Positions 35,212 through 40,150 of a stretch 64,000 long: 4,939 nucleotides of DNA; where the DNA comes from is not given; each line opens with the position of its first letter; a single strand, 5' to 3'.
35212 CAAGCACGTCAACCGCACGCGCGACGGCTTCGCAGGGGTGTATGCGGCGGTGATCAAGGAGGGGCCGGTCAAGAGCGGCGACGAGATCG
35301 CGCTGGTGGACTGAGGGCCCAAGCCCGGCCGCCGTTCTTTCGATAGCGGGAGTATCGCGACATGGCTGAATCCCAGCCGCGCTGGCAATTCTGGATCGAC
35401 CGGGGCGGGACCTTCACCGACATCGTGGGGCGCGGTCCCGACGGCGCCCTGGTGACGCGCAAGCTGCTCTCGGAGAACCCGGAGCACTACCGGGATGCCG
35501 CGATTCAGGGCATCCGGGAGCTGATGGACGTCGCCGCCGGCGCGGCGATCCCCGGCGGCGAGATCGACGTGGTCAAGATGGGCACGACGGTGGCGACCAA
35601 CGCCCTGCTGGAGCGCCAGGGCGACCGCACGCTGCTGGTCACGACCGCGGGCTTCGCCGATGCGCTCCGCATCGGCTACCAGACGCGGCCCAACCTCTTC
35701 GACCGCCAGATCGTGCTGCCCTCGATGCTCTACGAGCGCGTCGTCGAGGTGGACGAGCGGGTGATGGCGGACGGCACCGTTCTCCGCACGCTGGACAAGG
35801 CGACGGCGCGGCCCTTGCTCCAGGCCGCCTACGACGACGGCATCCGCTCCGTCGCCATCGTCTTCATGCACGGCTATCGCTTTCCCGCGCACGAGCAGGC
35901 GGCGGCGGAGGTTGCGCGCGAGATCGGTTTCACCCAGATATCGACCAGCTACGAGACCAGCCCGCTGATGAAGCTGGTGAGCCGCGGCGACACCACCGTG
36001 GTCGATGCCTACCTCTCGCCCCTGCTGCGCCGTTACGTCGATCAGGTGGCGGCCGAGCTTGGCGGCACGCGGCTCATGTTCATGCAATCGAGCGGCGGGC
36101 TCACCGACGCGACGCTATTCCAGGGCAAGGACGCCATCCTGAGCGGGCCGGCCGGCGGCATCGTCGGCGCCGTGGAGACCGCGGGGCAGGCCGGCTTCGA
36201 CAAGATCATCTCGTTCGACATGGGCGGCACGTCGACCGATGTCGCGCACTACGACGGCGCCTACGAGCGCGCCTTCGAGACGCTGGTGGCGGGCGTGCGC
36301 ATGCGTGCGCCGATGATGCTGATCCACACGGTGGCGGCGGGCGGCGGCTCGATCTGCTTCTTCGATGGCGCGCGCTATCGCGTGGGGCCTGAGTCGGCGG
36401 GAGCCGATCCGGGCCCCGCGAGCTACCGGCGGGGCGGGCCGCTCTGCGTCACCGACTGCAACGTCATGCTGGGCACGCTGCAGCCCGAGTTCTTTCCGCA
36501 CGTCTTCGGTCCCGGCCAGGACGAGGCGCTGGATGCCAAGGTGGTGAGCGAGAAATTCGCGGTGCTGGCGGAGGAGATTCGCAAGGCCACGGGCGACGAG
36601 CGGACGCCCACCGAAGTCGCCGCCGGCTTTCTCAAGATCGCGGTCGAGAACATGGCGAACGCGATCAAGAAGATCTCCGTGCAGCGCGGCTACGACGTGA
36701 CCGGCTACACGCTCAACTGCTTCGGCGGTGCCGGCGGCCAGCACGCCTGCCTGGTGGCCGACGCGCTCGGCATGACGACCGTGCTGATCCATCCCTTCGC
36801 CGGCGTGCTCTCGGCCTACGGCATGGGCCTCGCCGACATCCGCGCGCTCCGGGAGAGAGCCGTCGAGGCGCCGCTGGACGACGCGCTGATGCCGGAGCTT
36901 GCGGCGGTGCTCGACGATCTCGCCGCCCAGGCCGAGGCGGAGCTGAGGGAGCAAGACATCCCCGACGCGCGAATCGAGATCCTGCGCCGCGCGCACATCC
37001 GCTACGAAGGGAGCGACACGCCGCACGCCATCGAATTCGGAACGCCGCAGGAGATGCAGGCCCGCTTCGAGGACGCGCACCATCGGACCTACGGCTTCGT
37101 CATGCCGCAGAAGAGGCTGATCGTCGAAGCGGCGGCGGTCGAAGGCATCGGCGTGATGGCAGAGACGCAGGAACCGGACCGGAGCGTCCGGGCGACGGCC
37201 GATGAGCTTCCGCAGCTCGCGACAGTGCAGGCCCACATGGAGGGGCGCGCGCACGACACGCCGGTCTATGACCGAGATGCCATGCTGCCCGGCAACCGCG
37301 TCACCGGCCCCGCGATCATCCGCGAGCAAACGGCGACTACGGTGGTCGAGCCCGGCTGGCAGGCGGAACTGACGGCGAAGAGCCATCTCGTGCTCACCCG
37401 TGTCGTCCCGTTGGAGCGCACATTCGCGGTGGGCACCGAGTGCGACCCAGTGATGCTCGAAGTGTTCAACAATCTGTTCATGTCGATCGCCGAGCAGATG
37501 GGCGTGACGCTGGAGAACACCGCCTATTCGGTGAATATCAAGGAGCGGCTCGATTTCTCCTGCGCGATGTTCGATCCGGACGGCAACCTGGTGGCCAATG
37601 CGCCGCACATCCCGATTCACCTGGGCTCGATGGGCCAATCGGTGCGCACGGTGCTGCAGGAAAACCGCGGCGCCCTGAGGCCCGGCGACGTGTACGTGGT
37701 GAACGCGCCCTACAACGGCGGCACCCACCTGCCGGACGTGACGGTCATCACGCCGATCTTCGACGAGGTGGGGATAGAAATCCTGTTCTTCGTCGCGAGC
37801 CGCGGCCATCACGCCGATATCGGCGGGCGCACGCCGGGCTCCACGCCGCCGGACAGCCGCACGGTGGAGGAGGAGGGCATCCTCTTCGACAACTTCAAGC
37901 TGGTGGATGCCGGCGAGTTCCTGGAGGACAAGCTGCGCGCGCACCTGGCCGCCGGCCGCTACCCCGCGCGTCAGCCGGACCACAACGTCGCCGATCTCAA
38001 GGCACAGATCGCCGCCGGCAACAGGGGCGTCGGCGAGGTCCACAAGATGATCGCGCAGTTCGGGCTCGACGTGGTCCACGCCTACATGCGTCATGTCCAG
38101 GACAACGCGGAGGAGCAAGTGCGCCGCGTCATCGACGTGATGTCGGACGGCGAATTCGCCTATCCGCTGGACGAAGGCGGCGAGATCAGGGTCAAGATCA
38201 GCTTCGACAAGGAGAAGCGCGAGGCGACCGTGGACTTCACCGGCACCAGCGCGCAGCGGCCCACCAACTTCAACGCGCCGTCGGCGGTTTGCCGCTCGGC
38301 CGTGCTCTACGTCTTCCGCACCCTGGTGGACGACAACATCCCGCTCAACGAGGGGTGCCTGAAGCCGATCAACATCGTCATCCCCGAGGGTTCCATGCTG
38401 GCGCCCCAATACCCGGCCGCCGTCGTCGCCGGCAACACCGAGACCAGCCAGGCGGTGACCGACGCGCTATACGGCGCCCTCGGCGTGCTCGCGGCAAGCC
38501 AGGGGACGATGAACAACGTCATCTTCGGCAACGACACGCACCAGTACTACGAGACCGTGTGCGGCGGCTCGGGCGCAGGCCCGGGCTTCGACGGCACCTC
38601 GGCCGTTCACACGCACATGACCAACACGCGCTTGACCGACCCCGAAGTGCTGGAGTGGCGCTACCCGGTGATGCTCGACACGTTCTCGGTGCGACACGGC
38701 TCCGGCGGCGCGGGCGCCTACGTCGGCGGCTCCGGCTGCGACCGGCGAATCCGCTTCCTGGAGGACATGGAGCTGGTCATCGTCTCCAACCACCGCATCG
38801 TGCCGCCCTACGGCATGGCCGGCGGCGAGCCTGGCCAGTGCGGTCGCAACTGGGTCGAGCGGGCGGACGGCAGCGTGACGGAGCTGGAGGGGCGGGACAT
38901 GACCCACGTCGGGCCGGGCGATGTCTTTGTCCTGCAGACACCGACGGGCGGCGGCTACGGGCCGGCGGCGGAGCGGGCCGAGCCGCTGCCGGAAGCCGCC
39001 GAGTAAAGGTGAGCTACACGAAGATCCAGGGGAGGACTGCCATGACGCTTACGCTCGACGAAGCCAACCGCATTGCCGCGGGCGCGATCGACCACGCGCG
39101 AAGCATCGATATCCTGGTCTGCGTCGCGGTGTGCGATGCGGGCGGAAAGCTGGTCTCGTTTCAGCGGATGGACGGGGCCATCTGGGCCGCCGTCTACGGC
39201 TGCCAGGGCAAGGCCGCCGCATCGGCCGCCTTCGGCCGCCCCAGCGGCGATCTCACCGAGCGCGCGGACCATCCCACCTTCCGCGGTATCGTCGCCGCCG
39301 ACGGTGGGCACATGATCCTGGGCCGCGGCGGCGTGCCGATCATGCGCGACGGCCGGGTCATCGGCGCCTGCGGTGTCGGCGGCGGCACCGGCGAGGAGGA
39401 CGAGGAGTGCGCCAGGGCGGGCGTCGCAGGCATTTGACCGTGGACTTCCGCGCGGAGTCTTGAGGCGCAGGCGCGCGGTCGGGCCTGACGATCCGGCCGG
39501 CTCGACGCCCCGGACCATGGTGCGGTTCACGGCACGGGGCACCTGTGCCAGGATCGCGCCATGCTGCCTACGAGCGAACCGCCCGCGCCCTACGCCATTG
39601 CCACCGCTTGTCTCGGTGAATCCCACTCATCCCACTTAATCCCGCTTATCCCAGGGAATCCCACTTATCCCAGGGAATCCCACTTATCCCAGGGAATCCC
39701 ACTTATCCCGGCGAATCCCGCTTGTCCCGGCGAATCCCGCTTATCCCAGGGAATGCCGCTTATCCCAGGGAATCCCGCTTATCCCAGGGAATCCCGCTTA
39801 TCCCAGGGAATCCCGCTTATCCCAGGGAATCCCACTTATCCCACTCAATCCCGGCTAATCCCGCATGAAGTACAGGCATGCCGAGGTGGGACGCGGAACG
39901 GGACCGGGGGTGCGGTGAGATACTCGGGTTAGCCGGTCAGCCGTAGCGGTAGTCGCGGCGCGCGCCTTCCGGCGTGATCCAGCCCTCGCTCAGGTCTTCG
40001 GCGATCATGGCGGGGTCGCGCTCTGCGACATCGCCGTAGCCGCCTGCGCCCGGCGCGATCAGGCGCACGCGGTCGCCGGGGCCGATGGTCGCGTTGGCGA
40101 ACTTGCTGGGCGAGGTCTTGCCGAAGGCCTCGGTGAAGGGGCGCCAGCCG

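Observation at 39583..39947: Mosaic element: conserved head + 26 phased ATCCC cores (19-bp unit, 9/10-bp alternation) + conserved tail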

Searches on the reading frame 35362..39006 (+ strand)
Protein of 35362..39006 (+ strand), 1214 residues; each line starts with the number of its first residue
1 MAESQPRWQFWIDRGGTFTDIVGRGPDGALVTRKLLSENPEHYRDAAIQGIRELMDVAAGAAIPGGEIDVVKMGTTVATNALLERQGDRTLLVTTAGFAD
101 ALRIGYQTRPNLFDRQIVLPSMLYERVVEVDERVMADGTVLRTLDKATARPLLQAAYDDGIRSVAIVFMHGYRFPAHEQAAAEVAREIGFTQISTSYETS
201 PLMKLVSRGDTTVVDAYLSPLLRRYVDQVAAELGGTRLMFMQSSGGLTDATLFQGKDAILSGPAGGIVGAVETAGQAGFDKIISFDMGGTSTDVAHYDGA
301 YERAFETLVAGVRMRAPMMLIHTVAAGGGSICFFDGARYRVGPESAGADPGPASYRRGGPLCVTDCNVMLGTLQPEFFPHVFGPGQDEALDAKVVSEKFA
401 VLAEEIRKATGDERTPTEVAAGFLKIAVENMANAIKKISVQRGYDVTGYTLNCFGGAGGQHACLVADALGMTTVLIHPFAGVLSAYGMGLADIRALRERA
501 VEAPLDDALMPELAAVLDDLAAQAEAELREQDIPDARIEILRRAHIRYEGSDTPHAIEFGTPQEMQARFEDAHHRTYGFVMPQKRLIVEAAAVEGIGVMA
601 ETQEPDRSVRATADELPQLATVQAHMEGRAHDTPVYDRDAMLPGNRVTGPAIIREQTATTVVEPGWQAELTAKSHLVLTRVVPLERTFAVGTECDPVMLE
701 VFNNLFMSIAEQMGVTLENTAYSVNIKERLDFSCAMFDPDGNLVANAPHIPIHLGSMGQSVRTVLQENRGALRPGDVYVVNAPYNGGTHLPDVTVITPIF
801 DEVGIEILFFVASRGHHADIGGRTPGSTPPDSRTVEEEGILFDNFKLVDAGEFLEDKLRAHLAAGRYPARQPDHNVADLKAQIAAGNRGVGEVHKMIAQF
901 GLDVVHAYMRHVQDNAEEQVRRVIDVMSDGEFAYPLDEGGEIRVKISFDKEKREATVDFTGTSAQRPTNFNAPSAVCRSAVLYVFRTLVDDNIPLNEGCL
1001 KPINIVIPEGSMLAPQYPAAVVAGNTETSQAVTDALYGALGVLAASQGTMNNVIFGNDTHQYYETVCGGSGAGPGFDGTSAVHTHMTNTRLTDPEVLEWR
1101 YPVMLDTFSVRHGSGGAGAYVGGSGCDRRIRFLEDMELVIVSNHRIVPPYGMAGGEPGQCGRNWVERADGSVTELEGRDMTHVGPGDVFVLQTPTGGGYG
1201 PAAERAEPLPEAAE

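Call 12: search_protein_families(library=pfam, proteins=[window:35362-39006:+])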
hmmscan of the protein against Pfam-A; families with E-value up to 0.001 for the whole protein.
window:35362-39006:+ (1214 aa): 4 families
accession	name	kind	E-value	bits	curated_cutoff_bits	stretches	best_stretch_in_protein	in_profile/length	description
PF02538.19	Hydantoinase_B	-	6.7e-204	678.6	26.8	1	695-1201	1-518/519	Hydantoinase B/oxoprolinase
PF01968.24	Hydantoinase_A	-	1.6e-108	362.8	22.9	1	208-495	1-289/291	Hydantoinase/oxoprolinase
PF05378.19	Hydant_A_N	-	1.5e-58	197.9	25.2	1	10-189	2-176/176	Hydantoinase/oxoprolinase N-terminal region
PF19278.4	Hydant_A_C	-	1.1e-10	41.6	21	1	512-671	13-183/193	Hydantoinase/oxoprolinase C-terminal domain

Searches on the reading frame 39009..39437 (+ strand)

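Call 12: search_protein_families(library=pfam, proteins=[window:39009-39437:+])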
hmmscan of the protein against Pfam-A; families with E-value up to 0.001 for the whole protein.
window:39009-39437:+ (142 aa): 1 family
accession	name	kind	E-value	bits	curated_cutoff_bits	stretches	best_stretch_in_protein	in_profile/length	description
PF03928.20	HbpS-like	-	1.6e-32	112.6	25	1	14-140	1-128/128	Haem degrading protein HbpS-like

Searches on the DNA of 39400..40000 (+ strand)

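Call 16: search_rna_families(source=window, start=39400, end=40000, threshold=evalue, max_evalue=10, show_alignments=2)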
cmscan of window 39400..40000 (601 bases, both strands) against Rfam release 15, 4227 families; matches with E-value up to 10: 3.
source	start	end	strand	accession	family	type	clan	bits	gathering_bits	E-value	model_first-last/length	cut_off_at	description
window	39543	39665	+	RF01974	H19_3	Gene; lncRNA;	-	16.6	46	1.1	1-116/116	no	H19 conserved region 3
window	39684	39764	+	RF02791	CcsR1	Gene; sRNA;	-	12.2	65.3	4.2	1-83/83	no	Conserved CCUCCUCCC motif stress-induced RNA 1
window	39473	39508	-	RF01497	ALIL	Cis-reg;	-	11.2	50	2.2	80-115/117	no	ALIL pseudoknot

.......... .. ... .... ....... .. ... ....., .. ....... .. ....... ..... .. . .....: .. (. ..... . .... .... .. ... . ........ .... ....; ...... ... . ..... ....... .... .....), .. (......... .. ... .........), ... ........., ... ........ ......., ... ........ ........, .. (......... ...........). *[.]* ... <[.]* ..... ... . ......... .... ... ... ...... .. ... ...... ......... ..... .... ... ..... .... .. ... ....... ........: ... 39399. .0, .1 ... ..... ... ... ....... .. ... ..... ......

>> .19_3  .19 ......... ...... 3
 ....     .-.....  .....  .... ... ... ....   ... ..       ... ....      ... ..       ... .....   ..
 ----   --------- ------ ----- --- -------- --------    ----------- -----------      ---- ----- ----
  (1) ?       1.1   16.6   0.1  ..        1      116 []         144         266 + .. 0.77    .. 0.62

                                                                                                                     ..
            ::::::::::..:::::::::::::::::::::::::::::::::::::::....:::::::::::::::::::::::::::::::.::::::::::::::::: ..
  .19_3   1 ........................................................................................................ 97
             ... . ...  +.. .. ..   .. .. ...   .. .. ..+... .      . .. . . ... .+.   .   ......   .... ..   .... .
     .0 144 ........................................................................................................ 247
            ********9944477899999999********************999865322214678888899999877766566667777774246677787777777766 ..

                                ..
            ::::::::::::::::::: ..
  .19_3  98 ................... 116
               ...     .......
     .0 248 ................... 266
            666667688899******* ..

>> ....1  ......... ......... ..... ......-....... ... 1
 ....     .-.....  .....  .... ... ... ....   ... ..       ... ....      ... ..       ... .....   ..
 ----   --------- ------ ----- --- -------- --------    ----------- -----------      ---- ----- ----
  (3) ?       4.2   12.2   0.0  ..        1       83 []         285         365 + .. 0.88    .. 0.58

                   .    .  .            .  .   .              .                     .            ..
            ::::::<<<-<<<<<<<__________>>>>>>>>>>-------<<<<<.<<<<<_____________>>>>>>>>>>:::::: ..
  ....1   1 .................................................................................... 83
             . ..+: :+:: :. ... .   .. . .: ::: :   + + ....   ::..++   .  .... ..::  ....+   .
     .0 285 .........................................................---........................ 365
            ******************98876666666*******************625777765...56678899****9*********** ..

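Call 61: search_dna_similar(query=window:39495-39625:+, collection=plasmids, mode=distant, max_rows=10, max_evalue=0.01)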
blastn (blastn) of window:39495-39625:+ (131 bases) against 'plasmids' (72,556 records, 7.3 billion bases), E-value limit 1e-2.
No match.

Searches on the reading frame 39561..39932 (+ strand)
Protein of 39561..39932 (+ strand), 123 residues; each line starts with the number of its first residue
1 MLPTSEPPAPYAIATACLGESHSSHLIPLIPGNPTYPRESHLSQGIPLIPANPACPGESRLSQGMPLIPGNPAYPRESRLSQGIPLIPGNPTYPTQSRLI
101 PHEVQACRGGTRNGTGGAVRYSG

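Call 12: search_protein_families(library=pfam, proteins=[window:39561-39932:+])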
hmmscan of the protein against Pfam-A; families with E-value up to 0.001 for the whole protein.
window:39561-39932:+ (123 aa): 0 families
